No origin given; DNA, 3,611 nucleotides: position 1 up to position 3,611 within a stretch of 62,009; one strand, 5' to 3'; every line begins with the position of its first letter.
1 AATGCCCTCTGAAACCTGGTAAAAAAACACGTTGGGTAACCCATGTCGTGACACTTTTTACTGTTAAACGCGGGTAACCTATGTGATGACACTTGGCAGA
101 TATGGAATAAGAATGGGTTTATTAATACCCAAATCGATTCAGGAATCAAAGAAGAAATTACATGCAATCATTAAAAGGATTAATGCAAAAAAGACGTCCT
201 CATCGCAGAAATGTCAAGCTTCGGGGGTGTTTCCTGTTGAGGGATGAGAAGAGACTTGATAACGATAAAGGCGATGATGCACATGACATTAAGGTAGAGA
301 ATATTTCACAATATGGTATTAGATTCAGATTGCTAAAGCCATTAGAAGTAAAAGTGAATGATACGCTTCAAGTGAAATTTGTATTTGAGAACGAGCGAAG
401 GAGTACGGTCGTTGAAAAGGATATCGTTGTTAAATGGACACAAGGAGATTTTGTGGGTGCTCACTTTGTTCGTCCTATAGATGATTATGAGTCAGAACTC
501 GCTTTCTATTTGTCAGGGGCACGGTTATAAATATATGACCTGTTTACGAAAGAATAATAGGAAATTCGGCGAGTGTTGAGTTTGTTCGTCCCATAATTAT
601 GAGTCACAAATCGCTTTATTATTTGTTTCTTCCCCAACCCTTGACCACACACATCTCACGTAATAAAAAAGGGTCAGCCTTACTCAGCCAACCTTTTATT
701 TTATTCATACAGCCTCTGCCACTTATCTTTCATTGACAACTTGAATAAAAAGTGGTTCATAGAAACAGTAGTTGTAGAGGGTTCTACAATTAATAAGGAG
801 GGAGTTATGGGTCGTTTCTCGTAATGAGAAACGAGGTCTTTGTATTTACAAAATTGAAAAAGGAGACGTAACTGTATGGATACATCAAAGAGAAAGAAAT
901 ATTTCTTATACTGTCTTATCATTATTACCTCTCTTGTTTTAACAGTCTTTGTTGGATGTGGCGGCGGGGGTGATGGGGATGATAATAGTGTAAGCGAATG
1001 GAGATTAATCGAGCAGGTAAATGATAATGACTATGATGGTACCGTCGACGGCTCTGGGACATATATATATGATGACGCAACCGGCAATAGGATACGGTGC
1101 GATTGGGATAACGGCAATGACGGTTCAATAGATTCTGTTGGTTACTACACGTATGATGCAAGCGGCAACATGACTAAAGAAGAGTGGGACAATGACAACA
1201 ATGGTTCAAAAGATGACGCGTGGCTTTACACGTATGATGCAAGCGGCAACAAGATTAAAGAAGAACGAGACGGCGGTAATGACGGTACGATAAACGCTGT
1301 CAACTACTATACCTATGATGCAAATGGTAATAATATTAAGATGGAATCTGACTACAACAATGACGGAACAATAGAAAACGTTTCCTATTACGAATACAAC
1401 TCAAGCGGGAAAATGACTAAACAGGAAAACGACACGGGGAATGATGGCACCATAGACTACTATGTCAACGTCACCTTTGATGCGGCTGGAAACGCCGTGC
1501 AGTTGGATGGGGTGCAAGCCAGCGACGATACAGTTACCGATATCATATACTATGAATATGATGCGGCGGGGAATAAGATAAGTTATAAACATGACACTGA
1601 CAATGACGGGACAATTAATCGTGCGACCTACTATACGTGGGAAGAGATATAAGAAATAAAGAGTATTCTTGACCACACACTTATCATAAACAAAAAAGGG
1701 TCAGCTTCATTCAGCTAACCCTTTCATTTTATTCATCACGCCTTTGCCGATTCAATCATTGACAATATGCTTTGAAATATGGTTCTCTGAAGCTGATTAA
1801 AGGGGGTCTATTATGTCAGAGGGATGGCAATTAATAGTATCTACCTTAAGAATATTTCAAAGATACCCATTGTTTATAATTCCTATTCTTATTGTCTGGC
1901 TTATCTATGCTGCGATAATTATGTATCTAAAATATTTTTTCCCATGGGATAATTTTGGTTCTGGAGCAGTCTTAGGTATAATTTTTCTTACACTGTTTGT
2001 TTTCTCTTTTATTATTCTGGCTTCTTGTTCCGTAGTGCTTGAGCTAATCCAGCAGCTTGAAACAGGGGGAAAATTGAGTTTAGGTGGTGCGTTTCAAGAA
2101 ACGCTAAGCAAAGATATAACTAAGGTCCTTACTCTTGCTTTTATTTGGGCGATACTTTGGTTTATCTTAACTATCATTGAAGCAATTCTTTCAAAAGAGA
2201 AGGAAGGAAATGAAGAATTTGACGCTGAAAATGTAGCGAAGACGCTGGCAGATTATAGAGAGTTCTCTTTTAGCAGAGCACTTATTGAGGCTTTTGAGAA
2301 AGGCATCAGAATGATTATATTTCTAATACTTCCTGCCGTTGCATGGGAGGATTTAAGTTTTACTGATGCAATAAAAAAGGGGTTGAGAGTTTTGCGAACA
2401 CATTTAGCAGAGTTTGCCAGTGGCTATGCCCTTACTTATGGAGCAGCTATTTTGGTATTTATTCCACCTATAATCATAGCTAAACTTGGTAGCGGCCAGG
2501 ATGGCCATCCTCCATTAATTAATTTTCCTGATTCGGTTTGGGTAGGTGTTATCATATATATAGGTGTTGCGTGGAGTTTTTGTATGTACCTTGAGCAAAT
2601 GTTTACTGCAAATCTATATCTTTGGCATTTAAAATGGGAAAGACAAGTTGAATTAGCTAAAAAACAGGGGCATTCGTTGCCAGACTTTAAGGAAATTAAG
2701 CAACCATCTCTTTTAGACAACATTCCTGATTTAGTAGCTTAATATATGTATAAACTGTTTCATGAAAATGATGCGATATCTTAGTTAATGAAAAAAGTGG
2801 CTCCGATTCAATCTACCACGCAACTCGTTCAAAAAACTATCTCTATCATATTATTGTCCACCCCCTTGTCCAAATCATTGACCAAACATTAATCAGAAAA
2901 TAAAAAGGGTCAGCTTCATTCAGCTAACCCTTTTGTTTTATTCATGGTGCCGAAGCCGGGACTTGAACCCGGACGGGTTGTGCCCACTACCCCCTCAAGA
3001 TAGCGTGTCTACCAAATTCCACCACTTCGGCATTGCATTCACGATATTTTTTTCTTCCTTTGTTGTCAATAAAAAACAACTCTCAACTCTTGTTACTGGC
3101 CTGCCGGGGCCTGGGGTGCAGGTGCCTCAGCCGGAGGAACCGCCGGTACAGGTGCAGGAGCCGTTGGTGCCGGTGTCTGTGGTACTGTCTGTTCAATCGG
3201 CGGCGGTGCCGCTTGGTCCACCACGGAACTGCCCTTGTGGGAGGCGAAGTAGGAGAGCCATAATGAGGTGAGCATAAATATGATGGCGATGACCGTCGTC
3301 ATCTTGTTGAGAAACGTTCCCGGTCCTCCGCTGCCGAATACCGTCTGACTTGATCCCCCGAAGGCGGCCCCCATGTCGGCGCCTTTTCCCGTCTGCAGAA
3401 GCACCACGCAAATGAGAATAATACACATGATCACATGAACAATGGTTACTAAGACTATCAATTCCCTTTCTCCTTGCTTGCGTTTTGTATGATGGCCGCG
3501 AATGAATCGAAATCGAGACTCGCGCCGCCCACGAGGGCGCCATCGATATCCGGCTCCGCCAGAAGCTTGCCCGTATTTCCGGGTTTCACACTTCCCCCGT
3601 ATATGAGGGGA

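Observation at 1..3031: Cassette-like array: three single-gene units each closed by the same 68-nt hairpin element, ending on the CCA end of tRNA-Leu(GAG)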

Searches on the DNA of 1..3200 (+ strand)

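Call 36: search_rna_families(source=window, start=1, end=3200, threshold=evalue, max_evalue=1)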
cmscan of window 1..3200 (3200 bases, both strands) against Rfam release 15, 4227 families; matches with E-value up to 1: 4.
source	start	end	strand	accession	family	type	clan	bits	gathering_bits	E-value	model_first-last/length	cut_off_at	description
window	2948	3031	-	RF00005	tRNA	Gene; tRNA;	CL00001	47.6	29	2.2e-08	1-71/71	no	tRNA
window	1628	1730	+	RF04182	GibS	Gene; sRNA;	-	30.2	115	0.18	1-142/142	no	GibS sRNA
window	2898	3079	-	RF04182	GibS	Gene; sRNA;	-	28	115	0.45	1-142/142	no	GibS sRNA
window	2952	2994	-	RF01684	mascRNA-menRNA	Gene;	-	22.1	42.5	0.29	1-56/56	no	MALAT1-associated small cytoplasmic RNA/MEN beta RNA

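Call 75: search_rna_families(sources=[L086, L085, L081, L091, L092], threshold=evalue, max_evalue=1)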
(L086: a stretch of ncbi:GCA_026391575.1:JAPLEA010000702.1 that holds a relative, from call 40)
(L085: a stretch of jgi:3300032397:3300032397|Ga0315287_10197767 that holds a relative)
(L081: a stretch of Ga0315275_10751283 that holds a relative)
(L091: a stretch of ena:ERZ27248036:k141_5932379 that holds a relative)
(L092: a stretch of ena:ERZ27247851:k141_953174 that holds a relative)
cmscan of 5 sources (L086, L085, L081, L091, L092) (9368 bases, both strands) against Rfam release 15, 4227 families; matches with E-value up to 1: 7.
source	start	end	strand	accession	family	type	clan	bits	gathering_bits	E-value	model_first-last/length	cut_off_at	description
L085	1833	1916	+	RF00005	tRNA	Gene; tRNA;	CL00001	47.6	29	6.6e-08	1-71/71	no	tRNA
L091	1627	1710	+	RF00005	tRNA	Gene; tRNA;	CL00001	47.6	29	6.6e-08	1-71/71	no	tRNA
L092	1646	1729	+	RF00005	tRNA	Gene; tRNA;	CL00001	47.6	29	6.6e-08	1-71/71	no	tRNA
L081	570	645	-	RF03464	mir-465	Gene; miRNA;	CL00136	28.2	65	0.02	1-79/79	no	mir-465 microRNA precursor family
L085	1870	1912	+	RF01684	mascRNA-menRNA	Gene;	-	22.1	42.5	0.85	1-56/56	no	MALAT1-associated small cytoplasmic RNA/MEN beta RNA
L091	1664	1706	+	RF01684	mascRNA-menRNA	Gene;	-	22.1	42.5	0.85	1-56/56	no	MALAT1-associated small cytoplasmic RNA/MEN beta RNA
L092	1683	1725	+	RF01684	mascRNA-menRNA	Gene;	-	22.1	42.5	0.85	1-56/56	no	MALAT1-associated small cytoplasmic RNA/MEN beta RNA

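Call 76: search_dna_similar(query=window:560-2945:+, collection=plasmids, mode=distant, max_rows=10)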
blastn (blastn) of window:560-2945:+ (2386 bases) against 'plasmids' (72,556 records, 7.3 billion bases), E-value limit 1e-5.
No match.

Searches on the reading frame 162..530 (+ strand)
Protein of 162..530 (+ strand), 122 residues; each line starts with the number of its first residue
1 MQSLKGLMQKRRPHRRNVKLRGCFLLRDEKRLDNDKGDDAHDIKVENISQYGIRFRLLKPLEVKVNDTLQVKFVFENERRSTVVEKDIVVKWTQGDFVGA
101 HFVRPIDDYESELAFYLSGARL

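Call 11: search_protein_families(library=pfam, proteins=[window:162-530:+], max_evalue=0.01)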
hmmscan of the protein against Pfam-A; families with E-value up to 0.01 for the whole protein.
window:162-530:+ (122 aa): 1 family
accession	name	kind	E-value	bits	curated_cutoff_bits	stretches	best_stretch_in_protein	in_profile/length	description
PF07238.19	PilZ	-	0.00012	22.8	22.5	1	9-114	1-97/102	PilZ domain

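Call 13: find_encoding_contigs(protein=window:162-530:+, flank=10000, max_places=10)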
Protein window:162-530:+ (122 aa): no gene with exactly this product is on record in the collection.

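Call 37: find_homologous_proteins(query=window:162-530:+, max_evalue=0.00001)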
Query window:162-530:+ (122 aa): 2 proteins with E <= 0.00001 among 2 candidates.
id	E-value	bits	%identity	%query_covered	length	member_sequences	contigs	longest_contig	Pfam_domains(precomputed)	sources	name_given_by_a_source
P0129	4.9e-75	267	100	100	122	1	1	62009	-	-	-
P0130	1.3e-49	185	76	100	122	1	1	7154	PF07238.20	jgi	jgi:hypothetical protein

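Call 38: find_encoding_contigs(protein=P0130, flank=10000)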
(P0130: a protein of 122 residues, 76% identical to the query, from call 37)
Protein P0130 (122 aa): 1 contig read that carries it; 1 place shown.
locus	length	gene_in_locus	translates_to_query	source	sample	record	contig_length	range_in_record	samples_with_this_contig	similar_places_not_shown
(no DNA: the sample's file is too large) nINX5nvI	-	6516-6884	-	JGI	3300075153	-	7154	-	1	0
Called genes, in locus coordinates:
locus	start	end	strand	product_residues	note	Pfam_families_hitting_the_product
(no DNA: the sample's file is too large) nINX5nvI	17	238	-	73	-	-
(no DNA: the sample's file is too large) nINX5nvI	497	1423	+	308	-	-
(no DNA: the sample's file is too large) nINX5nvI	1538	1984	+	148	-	PF12675:DUF3795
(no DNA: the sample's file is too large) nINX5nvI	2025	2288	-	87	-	PF22570:LiaF-TM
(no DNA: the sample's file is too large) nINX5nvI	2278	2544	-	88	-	-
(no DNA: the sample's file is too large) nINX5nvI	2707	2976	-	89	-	PF12840:HTH_20, PF01022:HTH_5 (faint)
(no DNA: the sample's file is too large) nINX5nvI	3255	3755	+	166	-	-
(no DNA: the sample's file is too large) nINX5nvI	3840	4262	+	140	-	-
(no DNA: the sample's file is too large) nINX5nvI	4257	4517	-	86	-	PF09851:SHOCT (weak)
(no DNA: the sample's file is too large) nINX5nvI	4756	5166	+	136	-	PF20205:DUF6567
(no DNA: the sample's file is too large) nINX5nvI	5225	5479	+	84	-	-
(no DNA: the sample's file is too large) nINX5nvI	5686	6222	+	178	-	PF24521:Ank_KRIT1, PF12796:Ank_2, PF13637:Ank_4, PF13857:Ank_5, PF00023:Ank, PF13637:Ank_4, PF12796:Ank_2, PF00023:Ank (weak), +1 more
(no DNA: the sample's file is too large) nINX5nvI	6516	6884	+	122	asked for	PF07238:PilZ (weak)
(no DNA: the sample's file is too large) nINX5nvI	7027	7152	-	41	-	?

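Call 82: search_protein_families(library=ncbifam, proteins=[window:162-530:+], max_evalue=0.01)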
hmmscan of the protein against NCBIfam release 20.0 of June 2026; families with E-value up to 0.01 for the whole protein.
window:162-530:+ (122 aa): 0 families

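Call 83: search_protein_families(library=padloc, proteins=[window:162-530:+], max_evalue=0.01)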
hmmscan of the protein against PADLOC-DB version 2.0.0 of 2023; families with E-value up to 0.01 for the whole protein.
window:162-530:+ (122 aa): 0 families

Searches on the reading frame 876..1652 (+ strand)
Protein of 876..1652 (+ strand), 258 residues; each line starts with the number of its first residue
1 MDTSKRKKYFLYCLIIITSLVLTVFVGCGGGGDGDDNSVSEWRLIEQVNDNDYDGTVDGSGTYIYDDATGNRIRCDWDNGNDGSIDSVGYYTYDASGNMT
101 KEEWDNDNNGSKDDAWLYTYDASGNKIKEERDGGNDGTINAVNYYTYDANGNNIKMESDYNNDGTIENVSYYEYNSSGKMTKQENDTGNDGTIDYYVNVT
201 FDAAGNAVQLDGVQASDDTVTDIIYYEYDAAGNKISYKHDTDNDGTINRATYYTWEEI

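Call 11: search_protein_families(library=pfam, proteins=[window:876-1652:+], max_evalue=0.01)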
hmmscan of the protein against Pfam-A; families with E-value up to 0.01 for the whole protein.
window:876-1652:+ (258 aa): 2 families
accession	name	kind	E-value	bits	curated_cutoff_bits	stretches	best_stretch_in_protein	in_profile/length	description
PF05593.20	RHS_repeat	-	3.6e-06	27.7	22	0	93-128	1-30/38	RHS Repeat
PF01302.31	CAP_GLY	-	0.0042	17.4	26.5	0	130-149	35-54/65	CAP-Gly domain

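Call 82: search_protein_families(library=ncbifam, proteins=[window:876-1652:+], max_evalue=0.01)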
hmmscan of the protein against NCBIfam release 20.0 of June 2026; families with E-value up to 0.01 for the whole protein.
window:876-1652:+ (258 aa): 0 families

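Call 83: search_protein_families(library=padloc, proteins=[window:876-1652:+], max_evalue=0.01)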
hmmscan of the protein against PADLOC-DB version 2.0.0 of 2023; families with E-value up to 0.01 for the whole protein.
window:876-1652:+ (258 aa): 0 families

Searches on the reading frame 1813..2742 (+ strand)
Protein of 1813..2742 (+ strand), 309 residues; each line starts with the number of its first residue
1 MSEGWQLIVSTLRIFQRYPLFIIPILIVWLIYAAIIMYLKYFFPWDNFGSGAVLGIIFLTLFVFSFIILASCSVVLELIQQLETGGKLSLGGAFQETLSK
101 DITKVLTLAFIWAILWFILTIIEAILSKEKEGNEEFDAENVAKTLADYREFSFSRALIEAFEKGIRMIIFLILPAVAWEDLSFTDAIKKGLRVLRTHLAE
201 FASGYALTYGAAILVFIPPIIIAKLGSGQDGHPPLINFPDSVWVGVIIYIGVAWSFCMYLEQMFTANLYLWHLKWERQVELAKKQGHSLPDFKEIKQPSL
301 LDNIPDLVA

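Call 11: search_protein_families(library=pfam, proteins=[window:1813-2742:+], max_evalue=0.01)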
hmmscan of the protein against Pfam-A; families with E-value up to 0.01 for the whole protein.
window:1813-2742:+ (309 aa): 0 families

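Call 12: find_encoding_contigs(protein=window:1813-2742:+, flank=10000, max_places=10)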
Protein window:1813-2742:+ (309 aa): no gene with exactly this product is on record in the collection.

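Call 39: find_homologous_proteins(query=window:1813-2742:+, max_evalue=0.00001)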
Query window:1813-2742:+ (309 aa): 180 proteins with E <= 0.00001 among 3751 candidates; the best 120 are listed.
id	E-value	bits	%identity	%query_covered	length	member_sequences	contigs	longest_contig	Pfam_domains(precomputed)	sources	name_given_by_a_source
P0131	8.0e-197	671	99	100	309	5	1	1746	-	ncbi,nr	ncbi:MAG: hypothetical protein NTY95_14745 [Bacteroidia bacterium]|nr:hypothetical protein [Bacteroi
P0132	2.5e-163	561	80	99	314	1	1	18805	-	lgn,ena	-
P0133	5.3e-157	540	77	100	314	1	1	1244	-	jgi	-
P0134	2.9e-155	534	74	100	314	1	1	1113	-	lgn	-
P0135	8.7e-152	523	74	99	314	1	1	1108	-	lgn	-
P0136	4.0e-149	514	74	100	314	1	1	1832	-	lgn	-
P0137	4.3e-148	511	73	99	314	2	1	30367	-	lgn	-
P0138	1.4e-145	503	71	99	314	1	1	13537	-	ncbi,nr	ncbi:MAG: hypothetical protein HYS55_03445 [Candidatus Omnitrophica bacterium]|nr:hypothetical prote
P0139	1.8e-143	496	72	100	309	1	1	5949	-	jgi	jgi:hypothetical protein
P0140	7.9e-142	490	69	100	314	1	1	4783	-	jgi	jgi:hypothetical protein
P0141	9.6e-139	480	70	100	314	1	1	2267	-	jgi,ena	-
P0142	4.4e-119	416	58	99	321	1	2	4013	-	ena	-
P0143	7.0e-117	408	59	100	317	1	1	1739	-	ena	-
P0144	1.6e-111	391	56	99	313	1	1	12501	-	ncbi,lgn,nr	ncbi:MAG: hypothetical protein PHW69_07840 [Elusimicrobiaceae bacterium]|nr:hypothetical protein [El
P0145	3.5e-110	386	77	72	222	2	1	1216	-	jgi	jgi:hypothetical protein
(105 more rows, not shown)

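Call 40: find_encoding_contigs(protein=P0131, flank=10000)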
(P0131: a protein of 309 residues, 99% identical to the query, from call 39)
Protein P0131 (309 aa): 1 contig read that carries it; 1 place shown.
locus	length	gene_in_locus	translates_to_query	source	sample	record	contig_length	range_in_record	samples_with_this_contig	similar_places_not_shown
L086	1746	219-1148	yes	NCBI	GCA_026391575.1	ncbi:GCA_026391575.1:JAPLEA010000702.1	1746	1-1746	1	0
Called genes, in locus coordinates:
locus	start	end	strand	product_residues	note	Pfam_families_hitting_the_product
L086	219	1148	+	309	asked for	-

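Call 41: find_encoding_contigs(protein=P0132, flank=10000)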
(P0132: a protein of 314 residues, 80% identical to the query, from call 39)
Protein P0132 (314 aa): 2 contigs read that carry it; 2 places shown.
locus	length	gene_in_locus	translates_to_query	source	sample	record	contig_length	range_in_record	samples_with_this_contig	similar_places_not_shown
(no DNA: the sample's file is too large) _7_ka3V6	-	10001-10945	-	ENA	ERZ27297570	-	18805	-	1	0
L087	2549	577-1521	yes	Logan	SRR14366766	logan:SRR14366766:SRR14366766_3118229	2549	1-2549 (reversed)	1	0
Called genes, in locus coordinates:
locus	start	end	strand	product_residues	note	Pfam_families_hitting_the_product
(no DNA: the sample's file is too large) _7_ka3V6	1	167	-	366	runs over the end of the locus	PF03739:LptF_LptG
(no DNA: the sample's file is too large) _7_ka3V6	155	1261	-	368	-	PF03739:LptF_LptG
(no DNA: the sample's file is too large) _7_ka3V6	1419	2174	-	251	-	PF18912:DZR_2, PF00156:Pribosyltran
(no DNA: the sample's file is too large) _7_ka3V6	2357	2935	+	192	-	PF00156:Pribosyltran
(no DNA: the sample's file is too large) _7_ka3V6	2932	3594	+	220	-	-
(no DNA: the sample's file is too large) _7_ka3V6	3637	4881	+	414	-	PF00070:Pyr_redox (faint), PF00890:FAD_binding_2 (weak), PF01134:GIDA, PF01266:DAO (faint), PF03486:HI0933_like, PF07992:Pyr_redox_2, PF12831:FAD_oxidored, PF22780:HI0933_like_1st, +3 more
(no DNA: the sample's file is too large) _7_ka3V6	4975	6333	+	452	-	PF02545:Maf, PF01435:Peptidase_M48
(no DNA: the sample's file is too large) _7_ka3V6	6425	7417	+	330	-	PF02449:Glyco_hydro_42, PF00331:Glyco_hydro_10 (weak), PF11790:Glyco_hydro_cc (weak)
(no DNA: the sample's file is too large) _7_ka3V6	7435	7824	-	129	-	PF12092:DUF3568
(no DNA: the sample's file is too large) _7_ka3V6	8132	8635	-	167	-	PF10543:ORF6N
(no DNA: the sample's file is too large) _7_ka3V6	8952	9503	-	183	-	PF10543:ORF6N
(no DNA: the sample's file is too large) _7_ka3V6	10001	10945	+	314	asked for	-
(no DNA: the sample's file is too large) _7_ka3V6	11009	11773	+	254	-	PF06271:RDD, PF13828:DUF4190 (weak)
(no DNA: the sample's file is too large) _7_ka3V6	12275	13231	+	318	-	PF03547:Mem_trans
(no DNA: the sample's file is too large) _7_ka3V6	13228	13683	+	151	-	PF01668:SmpB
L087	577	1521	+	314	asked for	-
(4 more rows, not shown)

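Call 45: find_encoding_contigs(protein=P0139, flank=10000)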
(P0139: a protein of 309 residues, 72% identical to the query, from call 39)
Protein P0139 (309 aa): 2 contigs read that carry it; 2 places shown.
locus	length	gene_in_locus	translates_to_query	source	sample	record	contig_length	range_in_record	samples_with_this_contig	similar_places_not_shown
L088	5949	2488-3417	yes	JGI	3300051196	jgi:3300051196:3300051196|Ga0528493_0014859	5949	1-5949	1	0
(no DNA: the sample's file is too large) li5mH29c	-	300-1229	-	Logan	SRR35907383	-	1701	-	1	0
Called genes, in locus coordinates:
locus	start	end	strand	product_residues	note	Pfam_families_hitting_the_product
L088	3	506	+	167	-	?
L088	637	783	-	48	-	-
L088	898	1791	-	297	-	PF06283:ThuA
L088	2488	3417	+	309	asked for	-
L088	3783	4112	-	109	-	PF09394:Inhibitor_I42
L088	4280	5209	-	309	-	PF03051:Peptidase_C1_2 (faint), PF00112:Peptidase_C1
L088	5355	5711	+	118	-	-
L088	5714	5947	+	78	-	?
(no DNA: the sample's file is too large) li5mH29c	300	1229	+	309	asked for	-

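Call 82: search_protein_families(library=ncbifam, proteins=[window:1813-2742:+], max_evalue=0.01)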
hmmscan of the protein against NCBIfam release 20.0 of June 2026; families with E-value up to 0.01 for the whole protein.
window:1813-2742:+ (309 aa): 0 families

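Call 83: search_protein_families(library=padloc, proteins=[window:1813-2742:+], max_evalue=0.01)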
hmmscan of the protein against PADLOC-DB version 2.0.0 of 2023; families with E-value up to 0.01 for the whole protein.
window:1813-2742:+ (309 aa): 0 families

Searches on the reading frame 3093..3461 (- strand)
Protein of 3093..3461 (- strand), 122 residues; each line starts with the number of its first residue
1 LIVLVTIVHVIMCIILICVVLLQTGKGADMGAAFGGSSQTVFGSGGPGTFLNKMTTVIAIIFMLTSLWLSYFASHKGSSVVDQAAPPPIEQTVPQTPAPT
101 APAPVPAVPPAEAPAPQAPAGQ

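Call 11: search_protein_families(library=pfam, proteins=[window:3093-3461:-], max_evalue=0.01)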
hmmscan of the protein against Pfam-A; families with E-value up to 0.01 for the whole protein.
window:3093-3461:- (122 aa): 1 family
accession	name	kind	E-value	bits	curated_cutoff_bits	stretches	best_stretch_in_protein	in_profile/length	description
PF03840.19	SecG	-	1.9e-23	82.8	29.2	1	5-72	2-70/70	Preprotein translocase SecG subunit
